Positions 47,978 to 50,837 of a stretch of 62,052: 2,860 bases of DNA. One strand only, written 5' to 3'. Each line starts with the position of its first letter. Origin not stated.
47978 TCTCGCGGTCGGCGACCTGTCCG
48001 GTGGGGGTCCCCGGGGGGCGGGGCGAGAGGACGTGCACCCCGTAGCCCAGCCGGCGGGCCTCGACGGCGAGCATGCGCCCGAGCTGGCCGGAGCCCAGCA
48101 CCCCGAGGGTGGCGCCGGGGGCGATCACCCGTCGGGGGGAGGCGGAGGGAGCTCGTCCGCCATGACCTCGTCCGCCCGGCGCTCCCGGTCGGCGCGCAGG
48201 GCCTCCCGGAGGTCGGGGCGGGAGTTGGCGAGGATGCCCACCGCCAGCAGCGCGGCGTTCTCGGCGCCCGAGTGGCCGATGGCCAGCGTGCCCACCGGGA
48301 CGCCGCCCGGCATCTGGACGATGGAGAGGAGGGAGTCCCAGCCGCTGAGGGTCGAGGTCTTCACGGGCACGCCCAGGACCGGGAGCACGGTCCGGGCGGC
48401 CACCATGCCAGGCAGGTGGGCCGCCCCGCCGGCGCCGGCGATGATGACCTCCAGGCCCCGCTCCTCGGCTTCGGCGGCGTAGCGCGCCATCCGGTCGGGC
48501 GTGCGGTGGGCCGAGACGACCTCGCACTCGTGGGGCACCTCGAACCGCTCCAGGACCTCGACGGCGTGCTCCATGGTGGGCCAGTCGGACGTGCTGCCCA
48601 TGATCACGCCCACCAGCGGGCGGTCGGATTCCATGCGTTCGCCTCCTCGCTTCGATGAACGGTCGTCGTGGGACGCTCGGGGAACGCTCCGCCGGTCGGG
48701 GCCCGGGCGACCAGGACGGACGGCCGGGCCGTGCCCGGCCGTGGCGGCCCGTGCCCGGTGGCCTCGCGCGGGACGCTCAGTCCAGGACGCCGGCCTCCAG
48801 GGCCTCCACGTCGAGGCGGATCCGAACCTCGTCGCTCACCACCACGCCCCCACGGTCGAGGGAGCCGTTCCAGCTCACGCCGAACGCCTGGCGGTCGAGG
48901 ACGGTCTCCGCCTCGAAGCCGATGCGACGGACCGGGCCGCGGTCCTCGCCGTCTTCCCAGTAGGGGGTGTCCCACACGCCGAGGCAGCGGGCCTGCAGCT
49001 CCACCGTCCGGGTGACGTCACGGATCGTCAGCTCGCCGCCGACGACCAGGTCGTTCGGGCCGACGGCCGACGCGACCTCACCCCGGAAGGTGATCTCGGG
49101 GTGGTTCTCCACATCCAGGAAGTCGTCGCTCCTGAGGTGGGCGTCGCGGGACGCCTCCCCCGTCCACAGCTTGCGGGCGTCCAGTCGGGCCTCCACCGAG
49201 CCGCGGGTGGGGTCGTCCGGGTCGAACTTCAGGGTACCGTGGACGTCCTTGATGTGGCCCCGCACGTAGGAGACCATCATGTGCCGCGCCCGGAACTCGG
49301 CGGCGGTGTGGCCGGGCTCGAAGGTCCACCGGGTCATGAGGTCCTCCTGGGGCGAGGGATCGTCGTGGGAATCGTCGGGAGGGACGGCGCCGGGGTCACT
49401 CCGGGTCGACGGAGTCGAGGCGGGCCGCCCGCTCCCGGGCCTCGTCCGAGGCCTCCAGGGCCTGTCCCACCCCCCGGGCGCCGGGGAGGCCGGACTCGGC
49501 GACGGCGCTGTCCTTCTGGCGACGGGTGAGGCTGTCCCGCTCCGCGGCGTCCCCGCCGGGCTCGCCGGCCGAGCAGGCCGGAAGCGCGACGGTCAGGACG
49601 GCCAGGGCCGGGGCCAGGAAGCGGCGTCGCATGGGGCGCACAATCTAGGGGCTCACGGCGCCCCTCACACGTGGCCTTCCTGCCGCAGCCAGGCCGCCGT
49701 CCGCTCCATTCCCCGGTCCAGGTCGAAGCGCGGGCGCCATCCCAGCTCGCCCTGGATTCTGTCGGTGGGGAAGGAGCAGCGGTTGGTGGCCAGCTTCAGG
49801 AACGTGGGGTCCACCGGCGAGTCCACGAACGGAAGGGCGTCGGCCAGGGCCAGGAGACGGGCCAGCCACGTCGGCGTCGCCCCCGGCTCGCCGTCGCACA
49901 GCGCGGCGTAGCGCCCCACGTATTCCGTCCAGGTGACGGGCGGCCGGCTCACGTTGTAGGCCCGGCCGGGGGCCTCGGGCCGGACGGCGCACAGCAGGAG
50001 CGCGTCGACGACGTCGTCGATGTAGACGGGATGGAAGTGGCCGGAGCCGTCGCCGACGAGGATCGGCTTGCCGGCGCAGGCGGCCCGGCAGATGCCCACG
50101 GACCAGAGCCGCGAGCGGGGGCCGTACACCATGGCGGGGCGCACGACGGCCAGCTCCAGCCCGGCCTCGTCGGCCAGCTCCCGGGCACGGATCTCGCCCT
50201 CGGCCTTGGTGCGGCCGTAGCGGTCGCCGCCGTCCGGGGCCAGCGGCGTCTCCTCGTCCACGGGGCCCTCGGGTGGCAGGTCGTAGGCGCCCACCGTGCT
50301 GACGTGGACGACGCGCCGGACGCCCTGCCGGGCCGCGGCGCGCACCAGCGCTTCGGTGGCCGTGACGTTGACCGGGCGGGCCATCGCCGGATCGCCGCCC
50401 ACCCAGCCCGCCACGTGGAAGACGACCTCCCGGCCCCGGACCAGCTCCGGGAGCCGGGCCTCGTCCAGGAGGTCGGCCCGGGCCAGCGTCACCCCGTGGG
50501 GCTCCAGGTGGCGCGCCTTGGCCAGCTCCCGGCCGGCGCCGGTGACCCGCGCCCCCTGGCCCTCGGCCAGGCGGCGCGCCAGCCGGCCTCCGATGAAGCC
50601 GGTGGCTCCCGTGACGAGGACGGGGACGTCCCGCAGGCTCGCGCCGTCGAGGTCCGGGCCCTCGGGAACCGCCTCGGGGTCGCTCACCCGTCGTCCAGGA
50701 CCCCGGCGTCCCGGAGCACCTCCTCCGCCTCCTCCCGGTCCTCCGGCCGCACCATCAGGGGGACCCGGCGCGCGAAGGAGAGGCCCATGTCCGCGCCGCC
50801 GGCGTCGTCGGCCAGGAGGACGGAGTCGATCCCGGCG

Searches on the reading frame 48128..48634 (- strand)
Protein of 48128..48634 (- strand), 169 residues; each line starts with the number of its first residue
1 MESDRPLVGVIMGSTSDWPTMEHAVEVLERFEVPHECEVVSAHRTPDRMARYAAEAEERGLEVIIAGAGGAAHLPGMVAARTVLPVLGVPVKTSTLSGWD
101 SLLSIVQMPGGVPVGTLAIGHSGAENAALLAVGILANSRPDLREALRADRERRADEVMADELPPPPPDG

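Call 27: search_protein_families(library=pfam, proteins=[window:48128-48634:-], max_evalue=0.001)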
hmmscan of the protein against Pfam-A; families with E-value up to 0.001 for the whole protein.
window:48128-48634:- (169 aa): 1 family
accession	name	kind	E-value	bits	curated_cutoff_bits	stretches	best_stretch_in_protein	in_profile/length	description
PF00731.26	AIRC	-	6.9e-65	217.5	30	1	8-154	2-146/148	AIR carboxylase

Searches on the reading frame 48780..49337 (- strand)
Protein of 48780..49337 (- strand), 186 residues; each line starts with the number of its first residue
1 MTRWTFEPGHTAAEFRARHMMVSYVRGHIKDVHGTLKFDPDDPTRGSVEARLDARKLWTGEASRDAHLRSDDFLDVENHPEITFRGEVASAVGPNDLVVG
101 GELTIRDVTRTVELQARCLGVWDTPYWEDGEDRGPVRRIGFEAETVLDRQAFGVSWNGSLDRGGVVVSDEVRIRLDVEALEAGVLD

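Call 27: search_protein_families(library=pfam, proteins=[window:48780-49337:-], max_evalue=0.001)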
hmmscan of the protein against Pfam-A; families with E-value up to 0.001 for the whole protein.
window:48780-49337:- (186 aa): 1 family
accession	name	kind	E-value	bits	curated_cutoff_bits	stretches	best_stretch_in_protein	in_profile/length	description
PF04264.18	YceI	-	2.9e-43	148.2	23.7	1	4-179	1-150/150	YceI-like domain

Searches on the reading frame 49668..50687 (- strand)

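Call 27: search_protein_families(library=pfam, proteins=[window:49668-50687:-], max_evalue=0.001)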
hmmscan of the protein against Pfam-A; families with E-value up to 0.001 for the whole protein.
window:49668-50687:- (340 aa): 8 families
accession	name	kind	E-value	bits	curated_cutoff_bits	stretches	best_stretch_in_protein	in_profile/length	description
PF01370.27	Epimerase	-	6.6e-36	124.4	20.9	1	23-246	1-239/240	NAD dependent epimerase/dehydratase family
PF01073.25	3Beta_HSD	-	2.1e-18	66.8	22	1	24-235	1-230/280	3-beta hydroxysteroid dehydrogenase/isomerase family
PF13460.12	NAD_binding_10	-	1.4e-17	64.6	27.2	1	27-187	1-146/184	NAD(P)H-binding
PF16363.11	GDP_Man_Dehyd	-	3e-15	56.9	27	1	24-329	1-331/332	GDP-mannose 4,6 dehydratase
PF04321.23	RmlD_sub_bind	-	3.1e-15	56.4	27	1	23-230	3-193/287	RmlD substrate binding domain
PF07993.18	NAD_binding_4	-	6.6e-14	52.1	20.1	1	74-190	77-210/258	Male sterility protein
PF05368.20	NmrA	-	1e-11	45.4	27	1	23-131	5-107/298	NmrA-like family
PF02719.21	Polysacc_synt_2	-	2.8e-06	27.2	20.2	1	23-131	1-128/293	Polysaccharide biosynthesis protein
